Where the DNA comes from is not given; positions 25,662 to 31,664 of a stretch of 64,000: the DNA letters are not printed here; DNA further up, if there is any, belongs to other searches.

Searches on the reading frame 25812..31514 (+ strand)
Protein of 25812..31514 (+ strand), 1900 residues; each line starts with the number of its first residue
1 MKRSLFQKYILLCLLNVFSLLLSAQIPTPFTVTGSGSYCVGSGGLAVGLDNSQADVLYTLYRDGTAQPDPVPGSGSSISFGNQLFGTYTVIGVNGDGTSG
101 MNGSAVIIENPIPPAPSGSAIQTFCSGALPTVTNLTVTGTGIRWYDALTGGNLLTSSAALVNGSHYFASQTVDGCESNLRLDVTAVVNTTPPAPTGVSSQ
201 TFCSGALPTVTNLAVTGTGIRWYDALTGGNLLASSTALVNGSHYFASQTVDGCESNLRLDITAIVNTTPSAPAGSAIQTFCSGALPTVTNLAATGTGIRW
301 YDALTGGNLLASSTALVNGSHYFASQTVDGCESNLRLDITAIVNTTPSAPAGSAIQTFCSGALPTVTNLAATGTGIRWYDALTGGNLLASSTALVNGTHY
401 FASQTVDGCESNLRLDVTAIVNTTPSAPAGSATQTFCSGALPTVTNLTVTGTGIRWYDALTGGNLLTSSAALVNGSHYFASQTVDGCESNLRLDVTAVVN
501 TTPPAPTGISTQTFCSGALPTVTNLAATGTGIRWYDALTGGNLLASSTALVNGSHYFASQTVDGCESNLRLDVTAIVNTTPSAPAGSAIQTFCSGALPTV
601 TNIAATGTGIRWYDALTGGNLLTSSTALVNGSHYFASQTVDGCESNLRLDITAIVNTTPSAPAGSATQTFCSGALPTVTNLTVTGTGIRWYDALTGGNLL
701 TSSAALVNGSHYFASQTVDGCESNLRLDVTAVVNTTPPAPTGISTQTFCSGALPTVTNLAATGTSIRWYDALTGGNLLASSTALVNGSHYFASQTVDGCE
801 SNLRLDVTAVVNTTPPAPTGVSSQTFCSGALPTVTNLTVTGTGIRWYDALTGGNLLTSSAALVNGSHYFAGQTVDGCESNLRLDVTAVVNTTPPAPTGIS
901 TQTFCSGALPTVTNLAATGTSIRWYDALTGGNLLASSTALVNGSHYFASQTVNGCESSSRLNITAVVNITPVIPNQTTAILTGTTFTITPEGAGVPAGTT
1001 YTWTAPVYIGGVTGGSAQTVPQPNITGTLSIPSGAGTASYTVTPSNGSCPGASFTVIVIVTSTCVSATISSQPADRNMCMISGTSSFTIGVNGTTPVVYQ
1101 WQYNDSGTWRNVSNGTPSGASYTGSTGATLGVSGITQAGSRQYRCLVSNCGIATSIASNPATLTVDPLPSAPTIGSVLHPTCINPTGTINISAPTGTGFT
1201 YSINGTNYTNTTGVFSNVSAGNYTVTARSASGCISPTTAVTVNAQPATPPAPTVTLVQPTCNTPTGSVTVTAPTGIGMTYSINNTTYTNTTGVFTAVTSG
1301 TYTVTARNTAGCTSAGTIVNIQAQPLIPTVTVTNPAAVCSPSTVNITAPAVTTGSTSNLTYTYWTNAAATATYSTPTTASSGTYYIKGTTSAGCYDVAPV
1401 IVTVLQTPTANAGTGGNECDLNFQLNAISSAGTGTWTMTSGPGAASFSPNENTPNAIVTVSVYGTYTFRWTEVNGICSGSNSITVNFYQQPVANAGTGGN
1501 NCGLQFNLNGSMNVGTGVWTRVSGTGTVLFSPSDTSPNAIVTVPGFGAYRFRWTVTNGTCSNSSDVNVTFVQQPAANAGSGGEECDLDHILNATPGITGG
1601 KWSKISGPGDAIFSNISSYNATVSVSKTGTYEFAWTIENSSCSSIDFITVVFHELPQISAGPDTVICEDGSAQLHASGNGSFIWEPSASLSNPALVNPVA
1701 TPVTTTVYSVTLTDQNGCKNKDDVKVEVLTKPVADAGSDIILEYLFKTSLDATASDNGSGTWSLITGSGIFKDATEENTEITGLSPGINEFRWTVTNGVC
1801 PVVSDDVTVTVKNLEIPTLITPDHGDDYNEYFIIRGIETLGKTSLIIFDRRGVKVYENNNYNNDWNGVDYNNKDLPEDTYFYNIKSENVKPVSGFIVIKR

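Call 66: search_protein_families(library=ncbifam, proteins=[window:25812-31514:+])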
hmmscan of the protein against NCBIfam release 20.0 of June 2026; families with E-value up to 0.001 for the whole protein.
window:25812-31514:+ (1900 aa): 2 families
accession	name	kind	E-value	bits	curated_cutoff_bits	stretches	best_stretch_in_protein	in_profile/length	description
TIGR04452.1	Lepto_Lipo_YY_C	subfamily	1.3e-22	80.1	28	0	542-571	60-89/116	TIGR04452 family lipoprotein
TIGR04131.1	Bac_Flav_CTERM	domain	5.5e-13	48.9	35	1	1815-1900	2-85/85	T9SS type B sorting domain-containing protein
